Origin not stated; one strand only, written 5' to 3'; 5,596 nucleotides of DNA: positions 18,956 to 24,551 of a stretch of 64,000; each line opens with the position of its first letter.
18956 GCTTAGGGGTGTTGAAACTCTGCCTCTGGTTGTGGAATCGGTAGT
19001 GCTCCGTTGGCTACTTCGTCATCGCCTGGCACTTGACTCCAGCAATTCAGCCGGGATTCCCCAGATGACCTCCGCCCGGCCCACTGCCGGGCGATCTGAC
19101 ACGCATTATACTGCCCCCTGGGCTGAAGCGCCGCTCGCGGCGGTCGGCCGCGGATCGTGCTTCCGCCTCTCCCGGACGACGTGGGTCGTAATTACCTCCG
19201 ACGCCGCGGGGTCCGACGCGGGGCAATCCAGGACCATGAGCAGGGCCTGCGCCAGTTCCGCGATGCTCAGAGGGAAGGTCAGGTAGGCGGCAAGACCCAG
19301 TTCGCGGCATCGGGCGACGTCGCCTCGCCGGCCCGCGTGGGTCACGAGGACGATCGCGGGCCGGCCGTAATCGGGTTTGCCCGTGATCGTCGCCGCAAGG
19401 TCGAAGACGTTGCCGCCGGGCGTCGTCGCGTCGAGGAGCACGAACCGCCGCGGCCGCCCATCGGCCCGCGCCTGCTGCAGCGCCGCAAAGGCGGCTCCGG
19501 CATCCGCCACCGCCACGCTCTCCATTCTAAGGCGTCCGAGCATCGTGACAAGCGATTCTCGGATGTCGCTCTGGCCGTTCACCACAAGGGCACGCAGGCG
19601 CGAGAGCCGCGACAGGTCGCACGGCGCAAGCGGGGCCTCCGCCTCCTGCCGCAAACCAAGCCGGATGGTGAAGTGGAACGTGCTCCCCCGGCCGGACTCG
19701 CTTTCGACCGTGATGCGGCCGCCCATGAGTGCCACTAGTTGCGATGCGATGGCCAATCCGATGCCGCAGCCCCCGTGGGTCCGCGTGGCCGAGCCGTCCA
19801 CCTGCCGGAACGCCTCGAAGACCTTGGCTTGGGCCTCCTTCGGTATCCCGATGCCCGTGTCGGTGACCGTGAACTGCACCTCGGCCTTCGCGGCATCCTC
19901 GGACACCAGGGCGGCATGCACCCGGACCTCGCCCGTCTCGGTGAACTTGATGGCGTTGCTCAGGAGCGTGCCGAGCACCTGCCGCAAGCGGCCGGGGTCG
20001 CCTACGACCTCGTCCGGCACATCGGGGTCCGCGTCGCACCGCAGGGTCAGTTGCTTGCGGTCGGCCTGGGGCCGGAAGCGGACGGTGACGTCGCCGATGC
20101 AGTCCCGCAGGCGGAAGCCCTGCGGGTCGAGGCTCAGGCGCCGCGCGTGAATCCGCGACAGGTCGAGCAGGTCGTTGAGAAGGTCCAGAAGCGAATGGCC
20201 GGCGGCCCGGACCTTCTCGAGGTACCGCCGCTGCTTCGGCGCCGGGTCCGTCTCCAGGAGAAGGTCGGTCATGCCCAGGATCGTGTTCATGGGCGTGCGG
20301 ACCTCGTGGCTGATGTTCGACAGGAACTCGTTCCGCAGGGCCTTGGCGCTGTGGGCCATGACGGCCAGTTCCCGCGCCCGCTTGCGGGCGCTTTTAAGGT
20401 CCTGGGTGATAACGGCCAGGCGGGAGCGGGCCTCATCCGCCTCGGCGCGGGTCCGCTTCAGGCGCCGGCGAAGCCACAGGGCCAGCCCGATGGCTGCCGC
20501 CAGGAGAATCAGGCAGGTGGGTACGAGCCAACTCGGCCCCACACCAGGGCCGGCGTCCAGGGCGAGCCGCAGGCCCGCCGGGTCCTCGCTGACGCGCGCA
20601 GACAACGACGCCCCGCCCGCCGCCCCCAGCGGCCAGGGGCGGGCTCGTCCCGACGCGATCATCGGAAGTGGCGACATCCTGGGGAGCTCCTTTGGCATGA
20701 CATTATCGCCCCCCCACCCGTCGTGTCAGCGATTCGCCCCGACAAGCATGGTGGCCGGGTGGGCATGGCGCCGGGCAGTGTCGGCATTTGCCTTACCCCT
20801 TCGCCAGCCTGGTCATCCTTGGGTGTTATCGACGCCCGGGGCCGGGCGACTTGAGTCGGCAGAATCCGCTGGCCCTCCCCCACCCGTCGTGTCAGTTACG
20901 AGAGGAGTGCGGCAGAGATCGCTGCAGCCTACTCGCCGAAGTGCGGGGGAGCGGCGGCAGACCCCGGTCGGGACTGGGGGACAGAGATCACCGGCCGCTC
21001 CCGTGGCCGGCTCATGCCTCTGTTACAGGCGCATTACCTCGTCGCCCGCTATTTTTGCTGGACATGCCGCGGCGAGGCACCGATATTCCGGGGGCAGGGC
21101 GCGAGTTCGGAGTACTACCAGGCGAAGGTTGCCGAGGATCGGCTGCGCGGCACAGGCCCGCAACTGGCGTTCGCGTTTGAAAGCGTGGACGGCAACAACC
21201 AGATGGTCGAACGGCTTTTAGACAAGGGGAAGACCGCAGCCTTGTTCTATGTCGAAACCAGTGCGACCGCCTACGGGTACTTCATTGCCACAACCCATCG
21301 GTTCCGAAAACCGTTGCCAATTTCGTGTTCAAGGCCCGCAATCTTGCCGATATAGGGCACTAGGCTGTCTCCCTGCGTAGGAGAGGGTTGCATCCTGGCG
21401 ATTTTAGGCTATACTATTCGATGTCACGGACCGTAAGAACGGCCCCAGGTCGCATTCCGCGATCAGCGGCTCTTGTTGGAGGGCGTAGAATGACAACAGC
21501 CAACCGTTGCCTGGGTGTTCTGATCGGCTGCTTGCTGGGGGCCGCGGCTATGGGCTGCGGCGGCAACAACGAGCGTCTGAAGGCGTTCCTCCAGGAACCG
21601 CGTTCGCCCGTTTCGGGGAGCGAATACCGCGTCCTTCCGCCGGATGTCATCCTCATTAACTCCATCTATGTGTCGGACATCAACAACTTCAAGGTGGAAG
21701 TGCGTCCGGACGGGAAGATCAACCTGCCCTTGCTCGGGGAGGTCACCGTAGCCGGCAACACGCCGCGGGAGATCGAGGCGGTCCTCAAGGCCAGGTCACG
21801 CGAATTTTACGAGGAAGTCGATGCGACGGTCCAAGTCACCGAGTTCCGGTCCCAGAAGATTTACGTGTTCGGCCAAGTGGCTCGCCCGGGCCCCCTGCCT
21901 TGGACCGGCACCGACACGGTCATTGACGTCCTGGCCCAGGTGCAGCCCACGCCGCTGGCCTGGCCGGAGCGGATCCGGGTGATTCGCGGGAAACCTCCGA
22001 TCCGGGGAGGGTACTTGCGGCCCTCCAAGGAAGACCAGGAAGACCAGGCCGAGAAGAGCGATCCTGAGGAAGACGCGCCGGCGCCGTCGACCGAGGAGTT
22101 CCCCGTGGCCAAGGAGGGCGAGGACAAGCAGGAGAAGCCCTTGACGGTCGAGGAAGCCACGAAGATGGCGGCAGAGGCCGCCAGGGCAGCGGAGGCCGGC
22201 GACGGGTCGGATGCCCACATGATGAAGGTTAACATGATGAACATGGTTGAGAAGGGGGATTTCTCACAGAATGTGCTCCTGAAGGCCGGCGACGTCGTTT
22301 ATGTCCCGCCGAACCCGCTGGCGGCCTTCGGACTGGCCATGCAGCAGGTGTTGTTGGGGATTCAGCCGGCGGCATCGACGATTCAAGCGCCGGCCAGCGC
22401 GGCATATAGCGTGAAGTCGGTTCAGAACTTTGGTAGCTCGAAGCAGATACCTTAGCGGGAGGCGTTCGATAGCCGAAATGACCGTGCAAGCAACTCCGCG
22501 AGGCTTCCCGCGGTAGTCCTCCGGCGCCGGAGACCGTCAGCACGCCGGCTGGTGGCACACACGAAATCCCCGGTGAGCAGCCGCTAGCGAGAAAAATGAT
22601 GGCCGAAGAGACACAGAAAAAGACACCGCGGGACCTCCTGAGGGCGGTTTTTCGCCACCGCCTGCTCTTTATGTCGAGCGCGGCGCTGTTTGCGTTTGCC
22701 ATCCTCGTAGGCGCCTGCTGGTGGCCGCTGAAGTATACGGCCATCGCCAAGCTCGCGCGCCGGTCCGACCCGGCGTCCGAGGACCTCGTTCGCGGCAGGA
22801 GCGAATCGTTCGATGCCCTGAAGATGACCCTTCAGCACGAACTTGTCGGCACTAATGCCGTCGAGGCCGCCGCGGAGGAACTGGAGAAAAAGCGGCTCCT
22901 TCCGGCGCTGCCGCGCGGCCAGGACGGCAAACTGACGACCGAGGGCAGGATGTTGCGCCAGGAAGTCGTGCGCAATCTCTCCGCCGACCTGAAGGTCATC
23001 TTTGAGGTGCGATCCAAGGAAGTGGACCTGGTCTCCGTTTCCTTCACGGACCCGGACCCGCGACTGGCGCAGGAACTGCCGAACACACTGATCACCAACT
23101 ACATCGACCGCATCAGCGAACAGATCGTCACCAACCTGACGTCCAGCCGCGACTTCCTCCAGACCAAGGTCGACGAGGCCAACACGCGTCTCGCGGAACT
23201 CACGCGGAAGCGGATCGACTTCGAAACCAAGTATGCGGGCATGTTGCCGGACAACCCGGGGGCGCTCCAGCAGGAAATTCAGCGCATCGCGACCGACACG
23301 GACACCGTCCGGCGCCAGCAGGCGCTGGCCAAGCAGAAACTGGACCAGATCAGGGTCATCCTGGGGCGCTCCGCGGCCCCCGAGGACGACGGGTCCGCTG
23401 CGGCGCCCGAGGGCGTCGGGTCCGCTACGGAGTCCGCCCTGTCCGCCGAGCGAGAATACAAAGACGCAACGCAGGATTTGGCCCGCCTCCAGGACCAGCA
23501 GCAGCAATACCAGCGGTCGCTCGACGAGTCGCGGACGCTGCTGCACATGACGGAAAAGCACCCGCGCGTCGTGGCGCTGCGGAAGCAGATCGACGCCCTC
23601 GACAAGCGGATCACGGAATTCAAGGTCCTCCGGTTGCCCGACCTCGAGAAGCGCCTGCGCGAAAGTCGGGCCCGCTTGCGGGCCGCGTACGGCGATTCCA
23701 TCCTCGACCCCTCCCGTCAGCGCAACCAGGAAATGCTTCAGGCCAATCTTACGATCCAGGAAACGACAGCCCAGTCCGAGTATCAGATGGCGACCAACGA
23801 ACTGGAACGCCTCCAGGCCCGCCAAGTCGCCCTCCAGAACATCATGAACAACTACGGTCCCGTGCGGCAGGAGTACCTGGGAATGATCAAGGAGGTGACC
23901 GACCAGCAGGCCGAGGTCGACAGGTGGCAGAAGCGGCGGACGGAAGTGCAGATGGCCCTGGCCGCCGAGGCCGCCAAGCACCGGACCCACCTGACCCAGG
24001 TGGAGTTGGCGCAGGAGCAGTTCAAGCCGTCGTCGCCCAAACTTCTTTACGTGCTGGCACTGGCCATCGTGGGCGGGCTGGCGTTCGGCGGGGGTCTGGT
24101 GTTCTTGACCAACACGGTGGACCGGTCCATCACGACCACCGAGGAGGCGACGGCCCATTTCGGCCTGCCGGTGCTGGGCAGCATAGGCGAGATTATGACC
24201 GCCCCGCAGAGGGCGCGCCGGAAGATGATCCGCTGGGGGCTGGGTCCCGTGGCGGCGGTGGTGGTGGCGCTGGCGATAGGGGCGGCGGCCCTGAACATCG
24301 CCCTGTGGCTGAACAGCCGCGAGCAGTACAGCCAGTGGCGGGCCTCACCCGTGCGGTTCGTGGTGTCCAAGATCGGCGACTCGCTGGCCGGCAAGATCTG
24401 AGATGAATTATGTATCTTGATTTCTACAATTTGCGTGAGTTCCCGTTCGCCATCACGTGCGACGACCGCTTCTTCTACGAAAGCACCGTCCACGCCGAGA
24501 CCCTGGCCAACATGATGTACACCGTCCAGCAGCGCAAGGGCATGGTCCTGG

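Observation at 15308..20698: Duplicated N-acyl-amino-acid-synthase-like GNAT genes plus a PaaK-like adenylase and a hybrid histidine kinase: candidate acyl-amino-acid signalling or lipidation module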

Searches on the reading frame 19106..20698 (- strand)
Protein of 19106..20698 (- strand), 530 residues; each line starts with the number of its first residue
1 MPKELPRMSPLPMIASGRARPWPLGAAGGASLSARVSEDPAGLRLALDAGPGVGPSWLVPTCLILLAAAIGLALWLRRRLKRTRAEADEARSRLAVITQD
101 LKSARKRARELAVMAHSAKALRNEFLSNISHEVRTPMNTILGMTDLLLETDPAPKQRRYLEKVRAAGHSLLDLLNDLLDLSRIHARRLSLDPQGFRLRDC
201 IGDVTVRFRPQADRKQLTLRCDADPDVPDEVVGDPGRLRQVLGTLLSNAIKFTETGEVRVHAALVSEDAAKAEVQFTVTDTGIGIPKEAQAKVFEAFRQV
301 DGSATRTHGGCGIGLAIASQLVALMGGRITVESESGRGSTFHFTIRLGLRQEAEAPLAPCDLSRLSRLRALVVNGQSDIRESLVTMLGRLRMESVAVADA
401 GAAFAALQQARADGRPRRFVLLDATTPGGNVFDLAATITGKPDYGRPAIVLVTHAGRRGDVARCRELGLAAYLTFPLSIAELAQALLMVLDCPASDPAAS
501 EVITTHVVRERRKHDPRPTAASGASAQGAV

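Call 5: search_protein_families(library=ncbifam, proteins=[window:19106-20698:-], max_evalue=0.01)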
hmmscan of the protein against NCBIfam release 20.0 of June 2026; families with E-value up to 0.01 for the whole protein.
window:19106-20698:- (530 aa): 85 families (the best 25 are shown)
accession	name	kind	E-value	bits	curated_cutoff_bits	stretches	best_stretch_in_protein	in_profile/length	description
NF008318.0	PRK11107.1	equivalog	6.2e-78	262.8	890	1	101-488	279-648/920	two-component sensor histidine kinase BarA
TIGR02956.1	TMAO_torS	equivalog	1.5e-77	261.7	676.5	1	105-499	450-829/967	TMAO reductase system sensor histidine kinase/response regulator TorS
NF045901.1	HisKinLetSLeg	equivalog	3.9e-66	223.7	1650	1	122-496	293-651/906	two-component system sensor histidine kinase LetS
NF008302.0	PRK11091.1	equivalog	6.1e-66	223.1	838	1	104-493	268-646/779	aerobic respiration two-component sensor histidine kinase ArcB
NF011874.0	PRK15347.1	equivalog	4.9e-62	210.2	852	1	88-348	371-615/921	two component system sensor kinase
NF041947.1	LuxQ_Vibrio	equivalog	4.2e-61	206.9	1200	1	104-354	454-703/843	quorum-sensing autoinducer 2 sensor kinase/phosphatase LuxQ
NF038297.2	hybrid_HK_HrmK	equivalog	5.8e-60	203.6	725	1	101-484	211-602/607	hybrid histidine kinase/response regulator HrmK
NF008099.0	PRK10841.1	equivalog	6.6e-57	192.9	920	1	109-351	457-692/949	two-component system sensor histidine kinase RcsC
NF046044.1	PnpS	equivalog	3.2e-54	184.4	400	1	118-345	166-389/390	two-component system histidine kinase PnpS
NF047874.1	MASE3_PAS_HK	subfamily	4.4e-47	161.2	560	1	97-351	371-629/655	MASE3 domain-containing sensor histidine kinase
NF008543.0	PRK11466.1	equivalog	5.6e-47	160.1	982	1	79-411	404-725/914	TMAO reductase system sensor histidine kinase/response regulator TorS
TIGR02966.1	phoR_proteo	equivalog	7.8e-46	156.6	334.2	1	117-345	109-333/333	phosphate regulon sensor histidine kinase PhoR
NF033092.0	HK_WalK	equivalog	1e-44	153.2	725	1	121-345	371-592/594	cell wall metabolism sensor histidine kinase WalK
NF041832.1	near_NosP_CTERM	subfamily_domain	3.5e-43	148.1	400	1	118-484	3-364/370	NahK/ErcS family hybrid sensor histidine kinase/response regulator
NF040691.1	MtrAB_MtrB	equivalog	3.1e-39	135.3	450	1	120-345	269-490/507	MtrAB system histidine kinase MtrB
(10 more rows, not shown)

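Call 6: search_protein_families(library=pfam, proteins=[window:19106-20698:-], max_evalue=0.01)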
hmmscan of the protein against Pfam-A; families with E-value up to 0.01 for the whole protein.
window:19106-20698:- (530 aa): 4 families
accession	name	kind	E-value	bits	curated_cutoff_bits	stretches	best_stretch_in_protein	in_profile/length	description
PF02518.31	HATPase_c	-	1.3e-29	103.3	26.4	1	233-347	1-109/111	Histidine kinase-, DNA gyrase B-, and HSP90-like ATPase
PF00512.31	HisKA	-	5.8e-20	71.6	26.9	1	122-185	2-65/66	His Kinase A (phospho-acceptor) domain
PF00072.30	Response_reg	-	9.8e-06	26.1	30.2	1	371-486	2-110/111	Response regulator receiver domain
PF14316.11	DUF4381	-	0.0037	18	27.2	1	57-113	22-74/145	Domain of unknown function (DUF4381)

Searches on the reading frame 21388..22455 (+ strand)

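Call 5: search_protein_families(library=ncbifam, proteins=[window:21388-22455:+], max_evalue=0.01)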
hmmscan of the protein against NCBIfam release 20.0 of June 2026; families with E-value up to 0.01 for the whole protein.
window:21388-22455:+ (355 aa): 4 families
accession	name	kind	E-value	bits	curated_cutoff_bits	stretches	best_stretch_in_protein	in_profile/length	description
TIGR03027.2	pepcterm_export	equivalog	4.9e-23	81.6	180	2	79-200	2-127/169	XrtA/PEP-CTERM system exopolysaccharide export protein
NF011658.0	PRK15078.1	subfamily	3.8e-18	65.4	333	2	104-175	119-190/380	polysaccharide export protein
TIGR03028.1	EpsE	equivalog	9e-18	64.5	262.65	1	79-184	1-107/239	polysaccharide export protein EpsE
NF041843.1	EpsY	equivalog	2e-13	50.1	320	1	60-204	35-177/211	exopolysaccharide export protein EpsY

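Call 6: search_protein_families(library=pfam, proteins=[window:21388-22455:+], max_evalue=0.01)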
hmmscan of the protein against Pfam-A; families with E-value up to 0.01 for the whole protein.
window:21388-22455:+ (355 aa): 2 families
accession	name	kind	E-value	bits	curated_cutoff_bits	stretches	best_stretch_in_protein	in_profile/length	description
PF02563.21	Poly_export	-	2.5e-15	56.9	28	1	77-151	4-77/77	Polysaccharide biosynthesis/export protein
PF22461.2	SLBB_2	-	5.3e-07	30.1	27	0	276-306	50-79/79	SLBB domain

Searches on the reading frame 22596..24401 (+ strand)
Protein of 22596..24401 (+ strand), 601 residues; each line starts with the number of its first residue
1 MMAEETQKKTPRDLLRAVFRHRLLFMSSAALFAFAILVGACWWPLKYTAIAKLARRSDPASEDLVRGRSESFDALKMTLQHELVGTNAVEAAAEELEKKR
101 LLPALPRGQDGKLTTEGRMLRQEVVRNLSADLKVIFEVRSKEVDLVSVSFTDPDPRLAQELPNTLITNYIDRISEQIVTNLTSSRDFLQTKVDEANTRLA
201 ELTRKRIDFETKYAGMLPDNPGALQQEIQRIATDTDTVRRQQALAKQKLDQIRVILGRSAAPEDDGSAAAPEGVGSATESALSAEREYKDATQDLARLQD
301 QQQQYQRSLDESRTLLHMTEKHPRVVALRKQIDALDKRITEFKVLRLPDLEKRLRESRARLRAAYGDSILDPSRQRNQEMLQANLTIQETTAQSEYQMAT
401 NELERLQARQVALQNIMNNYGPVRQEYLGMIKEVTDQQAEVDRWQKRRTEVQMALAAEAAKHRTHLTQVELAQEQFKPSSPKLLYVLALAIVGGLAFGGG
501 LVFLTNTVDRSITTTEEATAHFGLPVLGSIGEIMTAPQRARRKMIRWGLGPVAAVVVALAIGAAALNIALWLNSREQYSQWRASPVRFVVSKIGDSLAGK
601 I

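Call 5: search_protein_families(library=ncbifam, proteins=[window:22596-24401:+], max_evalue=0.01)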
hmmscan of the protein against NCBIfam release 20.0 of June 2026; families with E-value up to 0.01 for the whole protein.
window:22596-24401:+ (601 aa): 3 families
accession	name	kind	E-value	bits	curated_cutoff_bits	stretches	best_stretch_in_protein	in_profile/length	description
TIGR03007.1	pepcterm_ChnLen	equivalog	2.2e-36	125.1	278.85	1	13-559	5-489/498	XrtA system polysaccharide chain length determinant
TIGR03017.1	EpsF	equivalog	2.7e-07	29.6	422.75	1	424-530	341-443/444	chain length determinant protein EpsF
TIGR01006.1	polys_exp_MPA1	subfamily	2.5e-05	23.8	296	1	465-532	156-223/226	CspC family polysaccharide chain length determinant protein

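Call 6: search_protein_families(library=pfam, proteins=[window:22596-24401:+], max_evalue=0.01)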
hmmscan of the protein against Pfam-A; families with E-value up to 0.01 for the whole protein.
window:22596-24401:+ (601 aa): 2 families
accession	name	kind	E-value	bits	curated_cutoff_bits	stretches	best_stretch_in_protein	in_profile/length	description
PF13807.11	GNVR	-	0.0022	18.3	27.7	1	469-504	44-79/82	G-rich domain on putative tyrosine kinase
PF15456.11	Uds1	-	0.0032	18.1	28.8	0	223-309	25-112/123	Up-regulated During Septation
